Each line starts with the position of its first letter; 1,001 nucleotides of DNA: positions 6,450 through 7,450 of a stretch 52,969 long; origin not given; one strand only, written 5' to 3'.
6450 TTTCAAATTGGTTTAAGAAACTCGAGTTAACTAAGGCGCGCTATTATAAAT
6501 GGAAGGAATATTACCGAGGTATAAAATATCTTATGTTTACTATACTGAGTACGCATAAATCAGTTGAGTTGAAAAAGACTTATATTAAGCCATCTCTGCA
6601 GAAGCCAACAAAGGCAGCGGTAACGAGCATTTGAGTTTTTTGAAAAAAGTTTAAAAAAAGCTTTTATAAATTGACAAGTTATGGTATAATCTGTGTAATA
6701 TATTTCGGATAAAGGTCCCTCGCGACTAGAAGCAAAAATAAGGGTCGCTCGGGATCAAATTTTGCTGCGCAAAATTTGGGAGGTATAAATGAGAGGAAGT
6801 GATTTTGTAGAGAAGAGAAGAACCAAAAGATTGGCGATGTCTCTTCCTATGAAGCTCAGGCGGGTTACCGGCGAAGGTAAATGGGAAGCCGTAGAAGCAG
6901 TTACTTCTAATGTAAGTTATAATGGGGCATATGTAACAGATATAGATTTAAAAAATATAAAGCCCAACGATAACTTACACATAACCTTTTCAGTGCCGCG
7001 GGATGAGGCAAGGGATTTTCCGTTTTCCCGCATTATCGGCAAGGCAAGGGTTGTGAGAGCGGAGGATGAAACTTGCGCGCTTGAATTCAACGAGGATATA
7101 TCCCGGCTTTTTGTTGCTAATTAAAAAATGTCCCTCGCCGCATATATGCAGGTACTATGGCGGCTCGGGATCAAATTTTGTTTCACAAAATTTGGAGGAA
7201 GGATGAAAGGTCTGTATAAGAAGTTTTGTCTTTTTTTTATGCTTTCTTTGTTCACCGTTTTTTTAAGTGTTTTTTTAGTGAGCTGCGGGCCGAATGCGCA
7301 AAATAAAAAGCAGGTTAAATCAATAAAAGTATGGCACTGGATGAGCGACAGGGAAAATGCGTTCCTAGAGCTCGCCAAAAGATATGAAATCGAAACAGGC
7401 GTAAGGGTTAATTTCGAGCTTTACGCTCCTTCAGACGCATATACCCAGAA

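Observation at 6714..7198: Conserved two-hairpin element sits directly 5' of Shine-Dalgarno sequences of unrelated genes (5 copies, with compensatory changes)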

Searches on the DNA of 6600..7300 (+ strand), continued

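Call 29: search_with_rna_model(model_id=R1, sources=[window, L001, L002, L003, L004, L005, L007, L008, L009, L013, L014, L015, L016, L017, L019, L020, L021, L022, L023, L024, L025, L026, L027, L028, L029, L030, L032, L033, L034, L035, L037, L038, L039, L040, L041, L043, L044, L045, L046, L047, L048, L050, L051, L053, L054, L055, L056, L057, L058, L059, L061, L062, L063, L064, L065, L066, L068, L069, L070, L071, L072, L073, L075, L077, L080, L081, L082, L083, L085, L086, L087, L088, L090, L097, L099, L100, L101, L102, L103, L104, L105, L106], max_evalue=0.00001, make_alignment=true)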
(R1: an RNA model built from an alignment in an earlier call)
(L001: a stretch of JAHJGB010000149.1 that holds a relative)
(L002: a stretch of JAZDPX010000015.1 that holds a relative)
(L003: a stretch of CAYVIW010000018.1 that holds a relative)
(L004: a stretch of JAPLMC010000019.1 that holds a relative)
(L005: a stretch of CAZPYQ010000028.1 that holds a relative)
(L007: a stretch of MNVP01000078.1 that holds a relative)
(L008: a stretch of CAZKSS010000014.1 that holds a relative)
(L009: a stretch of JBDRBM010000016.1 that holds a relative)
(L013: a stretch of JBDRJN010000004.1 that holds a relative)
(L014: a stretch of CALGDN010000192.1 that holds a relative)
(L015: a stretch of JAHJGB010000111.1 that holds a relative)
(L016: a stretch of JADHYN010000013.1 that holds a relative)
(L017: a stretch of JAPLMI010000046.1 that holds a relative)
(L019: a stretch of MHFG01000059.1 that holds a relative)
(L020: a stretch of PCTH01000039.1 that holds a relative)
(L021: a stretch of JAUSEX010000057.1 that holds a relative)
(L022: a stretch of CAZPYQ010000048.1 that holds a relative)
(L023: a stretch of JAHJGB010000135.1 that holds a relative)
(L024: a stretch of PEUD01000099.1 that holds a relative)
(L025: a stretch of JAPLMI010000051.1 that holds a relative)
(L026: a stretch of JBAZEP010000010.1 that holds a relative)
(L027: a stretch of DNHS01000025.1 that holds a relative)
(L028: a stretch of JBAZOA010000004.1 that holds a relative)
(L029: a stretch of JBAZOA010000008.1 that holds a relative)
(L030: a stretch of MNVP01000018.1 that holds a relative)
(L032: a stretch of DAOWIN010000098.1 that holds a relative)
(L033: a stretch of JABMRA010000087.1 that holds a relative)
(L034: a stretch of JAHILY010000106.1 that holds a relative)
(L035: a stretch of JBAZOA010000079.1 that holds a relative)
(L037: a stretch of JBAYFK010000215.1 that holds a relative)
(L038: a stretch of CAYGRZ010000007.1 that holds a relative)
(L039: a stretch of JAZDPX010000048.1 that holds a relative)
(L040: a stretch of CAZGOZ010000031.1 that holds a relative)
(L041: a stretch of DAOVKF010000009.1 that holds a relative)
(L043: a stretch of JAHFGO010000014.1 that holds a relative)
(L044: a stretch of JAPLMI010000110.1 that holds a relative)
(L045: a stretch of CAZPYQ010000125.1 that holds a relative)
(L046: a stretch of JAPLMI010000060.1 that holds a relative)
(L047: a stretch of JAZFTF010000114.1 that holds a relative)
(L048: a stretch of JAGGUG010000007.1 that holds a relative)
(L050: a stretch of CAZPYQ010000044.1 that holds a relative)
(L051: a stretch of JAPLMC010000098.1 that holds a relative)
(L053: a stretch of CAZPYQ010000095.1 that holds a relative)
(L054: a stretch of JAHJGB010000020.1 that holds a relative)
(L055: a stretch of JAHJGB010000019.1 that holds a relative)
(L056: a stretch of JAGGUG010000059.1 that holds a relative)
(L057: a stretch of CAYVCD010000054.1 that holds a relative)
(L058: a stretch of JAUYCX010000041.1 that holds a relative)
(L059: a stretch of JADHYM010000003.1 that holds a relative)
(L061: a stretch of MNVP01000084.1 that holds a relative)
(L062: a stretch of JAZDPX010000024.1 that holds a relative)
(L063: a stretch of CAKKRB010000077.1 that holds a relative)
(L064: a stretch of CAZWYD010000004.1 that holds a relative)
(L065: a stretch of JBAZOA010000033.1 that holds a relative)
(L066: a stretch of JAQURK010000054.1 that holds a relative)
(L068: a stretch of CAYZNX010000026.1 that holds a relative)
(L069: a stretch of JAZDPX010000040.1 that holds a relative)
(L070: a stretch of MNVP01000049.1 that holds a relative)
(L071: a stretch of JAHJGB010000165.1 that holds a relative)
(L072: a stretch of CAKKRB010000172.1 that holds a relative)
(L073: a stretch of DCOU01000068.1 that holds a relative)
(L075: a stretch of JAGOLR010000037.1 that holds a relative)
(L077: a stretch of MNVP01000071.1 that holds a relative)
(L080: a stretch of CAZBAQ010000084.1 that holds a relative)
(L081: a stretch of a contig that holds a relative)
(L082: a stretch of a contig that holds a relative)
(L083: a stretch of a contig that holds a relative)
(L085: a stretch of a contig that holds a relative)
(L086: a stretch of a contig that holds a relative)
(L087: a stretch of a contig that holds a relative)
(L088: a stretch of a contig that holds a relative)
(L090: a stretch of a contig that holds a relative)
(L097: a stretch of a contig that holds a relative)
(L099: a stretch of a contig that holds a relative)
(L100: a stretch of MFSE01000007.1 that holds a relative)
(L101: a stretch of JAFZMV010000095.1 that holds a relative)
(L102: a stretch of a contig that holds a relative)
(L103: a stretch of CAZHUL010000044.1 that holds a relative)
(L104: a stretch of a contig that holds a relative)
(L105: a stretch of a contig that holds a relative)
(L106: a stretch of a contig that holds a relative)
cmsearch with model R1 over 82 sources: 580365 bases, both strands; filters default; matches with E-value up to 0.00001: 99.
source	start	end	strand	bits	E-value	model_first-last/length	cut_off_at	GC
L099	240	304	+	84.4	2.5e-18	1-65/65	no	0.45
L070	1999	2063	+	83.3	4.9e-18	1-65/65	no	0.43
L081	742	808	-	83.1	5.5e-18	1-65/65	no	0.49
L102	2580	2646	+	82.5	7.6e-18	1-65/65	no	0.43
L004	2753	2819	+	81.9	1.1e-17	1-65/65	no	0.45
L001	78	142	-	81.3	1.6e-17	1-65/65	no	0.45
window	7129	7195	+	79.9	3.5e-17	1-65/65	no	0.46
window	6714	6779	+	79.8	3.7e-17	1-65/65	no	0.48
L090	1377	1443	-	78.1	9.8e-17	1-65/65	no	0.39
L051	5946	6010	+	78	1.1e-16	1-65/65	no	0.42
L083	264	331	-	77.1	1.8e-16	1-65/65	no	0.5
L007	7011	7077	-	75.6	4.2e-16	1-65/65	no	0.42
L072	599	655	-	75.5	4.4e-16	1-65/65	no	0.49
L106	1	57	-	75.4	4.8e-16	1-65/65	no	0.49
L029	1165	1232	-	75.1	5.6e-16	1-65/65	no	0.49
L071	3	59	+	74.8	6.7e-16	1-65/65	no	0.46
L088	18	74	+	74.5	8.1e-16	1-65/65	no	0.47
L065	2813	2880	-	74.1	9.8e-16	1-65/65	no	0.44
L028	6570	6637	-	74.1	1e-15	1-65/65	no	0.51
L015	2921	2987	+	73.1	1.8e-15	1-65/65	no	0.48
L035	3236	3303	+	73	1.9e-15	1-65/65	no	0.44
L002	201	257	+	72.8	2.2e-15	1-65/65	no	0.49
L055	4680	4746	-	72.3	2.8e-15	1-65/65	no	0.43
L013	6922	6984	-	71.8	3.8e-15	1-65/65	no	0.51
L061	3339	3405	+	70.3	9.1e-15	1-65/65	no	0.51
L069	157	221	-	69.9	1.2e-14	1-65/65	no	0.49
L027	611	676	-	68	3.3e-14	1-65/65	no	0.39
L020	26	88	+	67.9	3.6e-14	1-65/65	no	0.52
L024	3852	3914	-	67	6.2e-14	1-65/65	no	0.52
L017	275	336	-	66.6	7.9e-14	1-65/65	no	0.52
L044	1430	1491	-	66.5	8.2e-14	1-65/65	no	0.47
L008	1861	1922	-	63.6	4.3e-13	1-65/65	no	0.44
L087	2262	2323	+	63.3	5.2e-13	1-65/65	no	0.44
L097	468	542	+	62.8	7.1e-13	1-65/65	no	0.43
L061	2420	2484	+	62.2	9.9e-13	1-65/65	no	0.45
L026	63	142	+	61.8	1.3e-12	1-65/65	no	0.44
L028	6046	6111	-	60.9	2.1e-12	1-65/65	no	0.56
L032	2549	2602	-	60.7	2.4e-12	1-65/65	no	0.48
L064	200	262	+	59.4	5.1e-12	1-65/65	no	0.44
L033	3076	3158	+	58.4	8.8e-12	1-65/65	no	0.4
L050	1318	1393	+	58.2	1e-11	1-65/65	no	0.47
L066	697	756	-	56.6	2.6e-11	1-65/65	no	0.43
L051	3583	3647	+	55.8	4e-11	1-65/65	no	0.4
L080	4418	4481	+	55.3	5.5e-11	1-65/65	no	0.47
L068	5480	5552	+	54.8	7.4e-11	1-65/65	no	0.55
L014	5427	5507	-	54.7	7.7e-11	1-65/65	no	0.43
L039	429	540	-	54.2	1e-10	1-65/65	no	0.53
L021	1149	1210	-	53.9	1.2e-10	1-65/65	no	0.44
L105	2602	2669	+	53.8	1.3e-10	1-65/65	no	0.38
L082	4153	4234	+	53.7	1.3e-10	1-65/65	no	0.55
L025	2504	2555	-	53.1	1.9e-10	1-65/65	no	0.52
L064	4390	4469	+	53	2.1e-10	1-65/65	no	0.49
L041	6757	6819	-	52.7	2.5e-10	1-65/65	no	0.49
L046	2030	2089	-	51.8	4.2e-10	1-65/65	no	0.48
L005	3218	3299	+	51.3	5.4e-10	1-65/65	no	0.51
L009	6616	6695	+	51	6.7e-10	1-65/65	no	0.45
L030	1582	1641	+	50.9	7e-10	1-65/65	no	0.52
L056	3489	3548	-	50.7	8e-10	1-65/65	no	0.37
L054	411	490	-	50.6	8.3e-10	1-65/65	no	0.5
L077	6551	6630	-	50.5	8.6e-10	1-65/65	no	0.46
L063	1570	1649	+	49.8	1.3e-09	1-65/65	no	0.44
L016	4596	4675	+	49.7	1.4e-09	1-65/65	no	0.39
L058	4435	4494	-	49.3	1.8e-09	1-65/65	no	0.47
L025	1773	1853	-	48.6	2.7e-09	1-65/65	no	0.46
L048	4705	4805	-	48.4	2.9e-09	1-65/65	no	0.44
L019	4673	4752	+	47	6.5e-09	1-65/65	no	0.38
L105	5163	5243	+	46.8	7.4e-09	1-65/65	no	0.51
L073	3149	3199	+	45.8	1.3e-08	1-65/65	no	0.51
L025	1289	1367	+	45.7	1.4e-08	1-65/65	no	0.48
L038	4153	4231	-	45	2.1e-08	1-65/65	no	0.49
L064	96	175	-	44.7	2.5e-08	1-65/65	no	0.49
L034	1407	1479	-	44.7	2.5e-08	1-65/65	no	0.4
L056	3559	3619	+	44.4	2.9e-08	1-65/65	no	0.41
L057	3067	3146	-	44.4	3e-08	1-65/65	no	0.45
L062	1433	1510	-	44.1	3.5e-08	1-65/65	no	0.51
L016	2575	2654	+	43.2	5.9e-08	1-65/65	no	0.45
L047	4053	4134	+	42.8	7.7e-08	1-65/65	no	0.48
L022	2950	3029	-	42.6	8.7e-08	1-65/65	no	0.54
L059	7863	7941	-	42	1.2e-07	1-65/65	no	0.38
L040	5845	5896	+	41.1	2e-07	1-65/65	no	0.42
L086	2971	3016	+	41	2.2e-07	1-65/65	no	0.43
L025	1199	1259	-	40.3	3.3e-07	1-65/65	no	0.51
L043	326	405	+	40.2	3.4e-07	1-65/65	no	0.47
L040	5970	6004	-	38.7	8.2e-07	31-65/65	5'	0.43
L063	1498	1569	+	38.1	1.2e-06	1-65/65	no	0.53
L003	1296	1358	+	37.9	1.3e-06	1-65/65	no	0.49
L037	2839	2871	-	37.9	1.3e-06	32-65/65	5'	0.36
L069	180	244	+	37.5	1.6e-06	1-65/65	no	0.48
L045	192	271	-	37.5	1.6e-06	1-65/65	no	0.52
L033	3001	3060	-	36.7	2.6e-06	1-65/65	no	0.57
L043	477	540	-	36.6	2.8e-06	1-65/65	no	0.52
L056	3446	3511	+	36.4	3e-06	1-65/65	no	0.44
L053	2764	2846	+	36.3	3.2e-06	1-65/65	no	0.47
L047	3881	3962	+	36.2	3.4e-06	1-65/65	no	0.44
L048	5021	5095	+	35.8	4.4e-06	1-65/65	no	0.33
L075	7100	7179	+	35.5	5.1e-06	1-65/65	no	0.41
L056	3690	3737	-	35.1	6.5e-06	1-65/65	no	0.42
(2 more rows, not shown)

Alignment A4: 99 matches aligned to the model, 146 columns, each read 5' to 3' on its own strand. Consensus structure (alignment columns), stored with it:
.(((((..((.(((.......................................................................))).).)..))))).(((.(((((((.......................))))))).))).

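Call 31: build_rna_model(alignment_id=A4)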
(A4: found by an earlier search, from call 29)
Model R2 built from alignment A4 (99 sequences, 146 columns); structure: stored with the alignment.
model positions 62; base pairs 20; branch points 1; effective number of sequences 7.93; information 0.902 bits per position. Calibrated on 0.2 Mb of random sequence (short: E-values are rough).
structure used (alignment columns):
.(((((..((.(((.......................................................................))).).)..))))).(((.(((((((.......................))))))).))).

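Call 32: search_with_rna_model(model_id=R2, sources=[window, L001, L002, L003, L004, L005, L007, L008, L009, L013, L014, L015, L016, L017, L019, L020, L021, L022, L023, L024, L025, L026, L027, L028, L029, L030, L032, L033, L034, L035, L037, L038, L039, L040, L041, L043, L044, L045, L046, L047, L048, L050, L051, L053, L054, L055, L056, L057, L058, L059, L061, L062, L063, L064, L065, L066, L068, L069, L070, L071, L072, L073, L075, L077, L080, L081, L082, L083, L085, L086, L087, L088, L090, L097, L099, L102, L105, L106], max_evalue=0.001, make_alignment=true)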
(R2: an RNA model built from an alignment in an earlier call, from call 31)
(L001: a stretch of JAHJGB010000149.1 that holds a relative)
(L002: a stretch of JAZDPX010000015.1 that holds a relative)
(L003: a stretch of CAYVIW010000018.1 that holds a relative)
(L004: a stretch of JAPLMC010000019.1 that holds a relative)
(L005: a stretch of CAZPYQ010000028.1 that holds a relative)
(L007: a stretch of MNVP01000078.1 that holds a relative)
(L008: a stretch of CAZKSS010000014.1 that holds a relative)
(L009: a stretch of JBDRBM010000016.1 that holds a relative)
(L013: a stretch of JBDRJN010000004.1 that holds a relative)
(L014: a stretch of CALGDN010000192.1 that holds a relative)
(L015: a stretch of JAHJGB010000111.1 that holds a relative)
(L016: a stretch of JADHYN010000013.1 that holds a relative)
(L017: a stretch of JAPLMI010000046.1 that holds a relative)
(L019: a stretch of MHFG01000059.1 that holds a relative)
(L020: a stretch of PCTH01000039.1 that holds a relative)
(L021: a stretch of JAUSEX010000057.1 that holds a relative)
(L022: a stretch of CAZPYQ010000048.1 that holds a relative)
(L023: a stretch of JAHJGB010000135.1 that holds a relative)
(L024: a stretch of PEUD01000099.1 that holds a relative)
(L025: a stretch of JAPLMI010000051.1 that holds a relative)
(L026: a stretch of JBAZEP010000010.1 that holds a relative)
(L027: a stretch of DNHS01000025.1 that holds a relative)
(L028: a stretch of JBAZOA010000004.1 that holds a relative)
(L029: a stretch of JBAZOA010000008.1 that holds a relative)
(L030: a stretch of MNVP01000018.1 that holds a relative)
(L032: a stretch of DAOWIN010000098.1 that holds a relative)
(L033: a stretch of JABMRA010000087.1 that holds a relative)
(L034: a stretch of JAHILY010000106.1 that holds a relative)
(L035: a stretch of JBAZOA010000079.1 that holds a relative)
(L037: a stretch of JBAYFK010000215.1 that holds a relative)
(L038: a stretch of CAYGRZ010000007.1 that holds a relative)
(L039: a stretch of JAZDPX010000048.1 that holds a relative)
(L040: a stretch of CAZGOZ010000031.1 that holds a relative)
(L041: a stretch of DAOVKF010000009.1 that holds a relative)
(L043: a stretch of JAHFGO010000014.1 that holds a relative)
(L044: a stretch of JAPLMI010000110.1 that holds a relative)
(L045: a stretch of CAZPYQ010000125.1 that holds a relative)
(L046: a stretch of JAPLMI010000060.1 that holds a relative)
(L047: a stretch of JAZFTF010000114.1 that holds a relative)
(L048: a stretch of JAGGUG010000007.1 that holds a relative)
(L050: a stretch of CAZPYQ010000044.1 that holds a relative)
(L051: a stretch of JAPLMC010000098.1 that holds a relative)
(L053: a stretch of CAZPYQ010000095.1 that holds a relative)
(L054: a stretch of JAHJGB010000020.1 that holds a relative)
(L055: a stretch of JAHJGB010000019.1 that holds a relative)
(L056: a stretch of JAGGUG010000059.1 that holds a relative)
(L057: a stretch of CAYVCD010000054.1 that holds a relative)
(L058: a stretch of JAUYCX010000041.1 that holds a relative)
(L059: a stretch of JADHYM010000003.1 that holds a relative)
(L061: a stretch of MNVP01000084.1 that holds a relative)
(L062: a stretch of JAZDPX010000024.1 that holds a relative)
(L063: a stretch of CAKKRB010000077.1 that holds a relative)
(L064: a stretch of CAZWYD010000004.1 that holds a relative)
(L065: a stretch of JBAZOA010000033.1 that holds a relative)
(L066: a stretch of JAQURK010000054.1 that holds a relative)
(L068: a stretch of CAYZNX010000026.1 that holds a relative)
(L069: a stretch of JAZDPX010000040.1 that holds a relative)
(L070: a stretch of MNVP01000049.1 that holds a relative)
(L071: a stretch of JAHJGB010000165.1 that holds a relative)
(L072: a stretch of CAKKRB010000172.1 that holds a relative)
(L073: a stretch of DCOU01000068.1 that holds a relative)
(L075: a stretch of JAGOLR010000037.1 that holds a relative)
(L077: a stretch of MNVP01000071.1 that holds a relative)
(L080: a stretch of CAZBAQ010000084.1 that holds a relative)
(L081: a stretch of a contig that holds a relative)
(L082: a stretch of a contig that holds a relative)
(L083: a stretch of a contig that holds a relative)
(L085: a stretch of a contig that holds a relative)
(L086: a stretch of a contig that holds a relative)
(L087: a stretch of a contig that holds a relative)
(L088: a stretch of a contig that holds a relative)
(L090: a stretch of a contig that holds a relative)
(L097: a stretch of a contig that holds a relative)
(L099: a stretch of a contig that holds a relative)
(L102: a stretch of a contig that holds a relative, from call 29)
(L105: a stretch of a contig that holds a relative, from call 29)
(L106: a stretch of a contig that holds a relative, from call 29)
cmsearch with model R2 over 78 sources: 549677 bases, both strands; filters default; matches with E-value up to 0.001: 115.
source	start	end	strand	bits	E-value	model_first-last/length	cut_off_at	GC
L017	275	336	-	77.6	2e-14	1-62/62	no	0.52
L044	1430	1491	-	76.6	3.4e-14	1-62/62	no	0.47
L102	2580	2646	+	76.3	4e-14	1-62/62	no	0.43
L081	742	808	-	76.1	4.4e-14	1-62/62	no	0.49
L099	240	304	+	74.5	9.9e-14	1-62/62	no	0.45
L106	1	57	-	74.3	1.1e-13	1-62/62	no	0.49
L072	599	655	-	73.7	1.5e-13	1-62/62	no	0.49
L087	2262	2323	+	73.4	1.8e-13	1-62/62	no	0.44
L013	6922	6984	-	73.3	1.9e-13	1-62/62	no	0.51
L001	78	142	-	73.2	2e-13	1-62/62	no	0.45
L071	3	59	+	73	2.2e-13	1-62/62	no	0.46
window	7129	7195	+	73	2.2e-13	1-62/62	no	0.46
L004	2753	2819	+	72.9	2.3e-13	1-62/62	no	0.45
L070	1999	2063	+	72.4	3e-13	1-62/62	no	0.43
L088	18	74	+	72.1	3.4e-13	1-62/62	no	0.47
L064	200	262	+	71.7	4.3e-13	1-62/62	no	0.44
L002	201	257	+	70.9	6.5e-13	1-62/62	no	0.49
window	6714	6779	+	70.2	9.4e-13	1-62/62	no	0.48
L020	26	88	+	69.6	1.2e-12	1-62/62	no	0.52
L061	3339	3405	+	69.3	1.4e-12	1-62/62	no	0.51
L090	1377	1443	-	69.2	1.6e-12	1-62/62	no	0.39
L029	1165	1232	-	68.9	1.8e-12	1-62/62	no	0.49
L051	5946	6010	+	68.9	1.8e-12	1-62/62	no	0.42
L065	2813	2880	-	68.1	2.7e-12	1-62/62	no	0.44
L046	2030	2089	-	67.9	2.9e-12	1-62/62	no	0.48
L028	6570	6637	-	67.7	3.4e-12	1-62/62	no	0.51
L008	1861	1922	-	67.7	3.4e-12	1-62/62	no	0.44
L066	697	756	-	67.4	3.8e-12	1-62/62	no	0.43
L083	264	331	-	67.4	3.8e-12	1-62/62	no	0.5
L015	2921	2987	+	67.4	3.8e-12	1-62/62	no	0.48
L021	1149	1210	-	67.4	3.8e-12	1-62/62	no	0.44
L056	3489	3548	-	67.3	4.1e-12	1-62/62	no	0.37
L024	3852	3914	-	67.2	4.4e-12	1-62/62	no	0.52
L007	7011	7077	-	66.3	6.9e-12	1-62/62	no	0.42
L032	2549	2602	-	66.1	7.4e-12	1-62/62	no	0.48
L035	3236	3303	+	65.6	9.7e-12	1-62/62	no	0.44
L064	4390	4469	+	65.5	1e-11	1-62/62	no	0.49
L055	4680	4746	-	65.1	1.2e-11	1-62/62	no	0.43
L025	2504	2555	-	65.1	1.3e-11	1-62/62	no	0.52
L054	411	490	-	64.5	1.7e-11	1-62/62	no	0.5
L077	6551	6630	-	64.2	2e-11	1-62/62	no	0.46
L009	6616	6695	+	64.2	2e-11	1-62/62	no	0.45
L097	468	542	+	63.3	3.2e-11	1-62/62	no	0.43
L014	5427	5507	-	63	3.6e-11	1-62/62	no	0.43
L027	611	676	-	62.8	4.1e-11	1-62/62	no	0.39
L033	3076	3158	+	62.7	4.3e-11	1-62/62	no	0.4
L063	1570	1649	+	62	6e-11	1-62/62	no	0.44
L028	6046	6111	-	61.8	6.9e-11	1-62/62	no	0.56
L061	2420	2484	+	61.2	9.1e-11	1-62/62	no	0.45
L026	63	142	+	61.1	9.6e-11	1-62/62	no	0.44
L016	4596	4675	+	61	1e-10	1-62/62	no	0.39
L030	1582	1641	+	61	1e-10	1-62/62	no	0.52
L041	6757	6819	-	61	1e-10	1-62/62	no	0.49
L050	1318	1393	+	60.8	1.1e-10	1-62/62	no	0.47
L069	157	221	-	60.7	1.2e-10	1-62/62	no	0.49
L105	5163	5243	+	60.4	1.4e-10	1-62/62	no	0.51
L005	3218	3299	+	59.8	1.9e-10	1-62/62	no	0.51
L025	1774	1853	-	59.7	2e-10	1-62/62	no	0.45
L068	5480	5552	+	59.1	2.8e-10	1-62/62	no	0.55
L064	96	175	-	58.2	4.4e-10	1-62/62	no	0.49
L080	4418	4481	+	57.9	4.9e-10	1-62/62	no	0.47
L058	4435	4494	-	57.8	5.3e-10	1-62/62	no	0.47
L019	4673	4752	+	57.8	5.3e-10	1-62/62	no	0.38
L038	4153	4231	-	57.7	5.5e-10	1-62/62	no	0.49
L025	1199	1259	-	57.7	5.5e-10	1-62/62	no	0.51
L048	4705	4805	-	57.7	5.7e-10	1-62/62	no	0.44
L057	3067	3146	-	56.9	8.5e-10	1-62/62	no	0.45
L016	2575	2654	+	56.6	9.8e-10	1-62/62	no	0.45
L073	3149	3199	+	56.2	1.2e-09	1-62/62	no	0.51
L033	3001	3060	-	55.7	1.6e-09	1-62/62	no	0.57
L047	4053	4134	+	55.4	1.8e-09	1-62/62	no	0.48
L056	3559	3619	+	54.8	2.4e-09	1-62/62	no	0.41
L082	4153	4234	+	53.1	5.9e-09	1-62/62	no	0.55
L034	1407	1479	-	53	6.3e-09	1-62/62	no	0.4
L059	7863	7941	-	53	6.3e-09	1-62/62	no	0.38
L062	1433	1510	-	52.9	6.4e-09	1-62/62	no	0.51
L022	2950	3029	-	50.5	2.2e-08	1-62/62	no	0.54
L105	2602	2669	+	50.3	2.5e-08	1-62/62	no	0.38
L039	429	540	-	50.3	2.5e-08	1-62/62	no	0.53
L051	3583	3647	+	48.8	5.2e-08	1-62/62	no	0.4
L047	3881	3962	+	48.4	6.7e-08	1-62/62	no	0.44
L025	1289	1367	+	48.3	6.8e-08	1-62/62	no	0.48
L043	326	405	+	47.6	9.8e-08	1-62/62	no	0.47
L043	477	540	-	47.5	1.1e-07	1-62/62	no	0.52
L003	1296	1358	+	47.1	1.3e-07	1-62/62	no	0.49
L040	5845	5896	+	47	1.3e-07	1-62/62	no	0.42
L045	192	271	-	45.9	2.3e-07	1-62/62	no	0.52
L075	7100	7179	+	45.8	2.5e-07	1-62/62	no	0.41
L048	5021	5095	+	45.5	2.9e-07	1-62/62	no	0.33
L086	2971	3016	+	45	3.7e-07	1-62/62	no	0.43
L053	2764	2846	+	44.8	4.2e-07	1-62/62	no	0.47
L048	4958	5017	-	44.4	5.2e-07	1-62/62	no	0.57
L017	399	460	-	43.7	7.4e-07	1-62/62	no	0.48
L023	2806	2944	-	43.3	8.9e-07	1-62/62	no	0.5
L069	180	244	+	42.8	1.1e-06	1-62/62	no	0.48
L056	3690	3737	-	40.9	3e-06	1-62/62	no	0.42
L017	337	398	-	40.9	3.1e-06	1-62/62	no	0.5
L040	5970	6004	-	39.4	6.5e-06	28-62/62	5'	0.43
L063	1498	1569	+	39.3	6.9e-06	1-62/62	no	0.53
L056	3446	3511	+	39.3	7e-06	1-62/62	no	0.44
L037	2839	2871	-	39.1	7.6e-06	29-62/62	5'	0.36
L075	6986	7079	-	38.9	8.8e-06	1-62/62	no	0.32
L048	4809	4874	+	38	1.4e-05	1-62/62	no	0.36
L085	1686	1724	-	37.9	1.4e-05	22-62/62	5'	0.44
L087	2200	2257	+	37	2.3e-05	1-62/62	no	0.45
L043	2686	2765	+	33.5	0.00013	1-62/62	no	0.51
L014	4884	4947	+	33.4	0.00015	1-62/62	no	0.52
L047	3809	3876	+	32.9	0.00018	1-62/62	no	0.53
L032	2545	2573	+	31.8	0.00033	1-62/62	no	0.38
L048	4729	4782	+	30.3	0.00071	1-62/62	no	0.41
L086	2993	3015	-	30.2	0.00073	39-61/62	no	0.3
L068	5529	5581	-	30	0.00083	1-62/62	no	0.55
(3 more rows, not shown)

Alignment A5: 115 matches aligned to the model, 210 columns, each read 5' to 3' on its own strand. Consensus structure (alignment columns), stored with it:
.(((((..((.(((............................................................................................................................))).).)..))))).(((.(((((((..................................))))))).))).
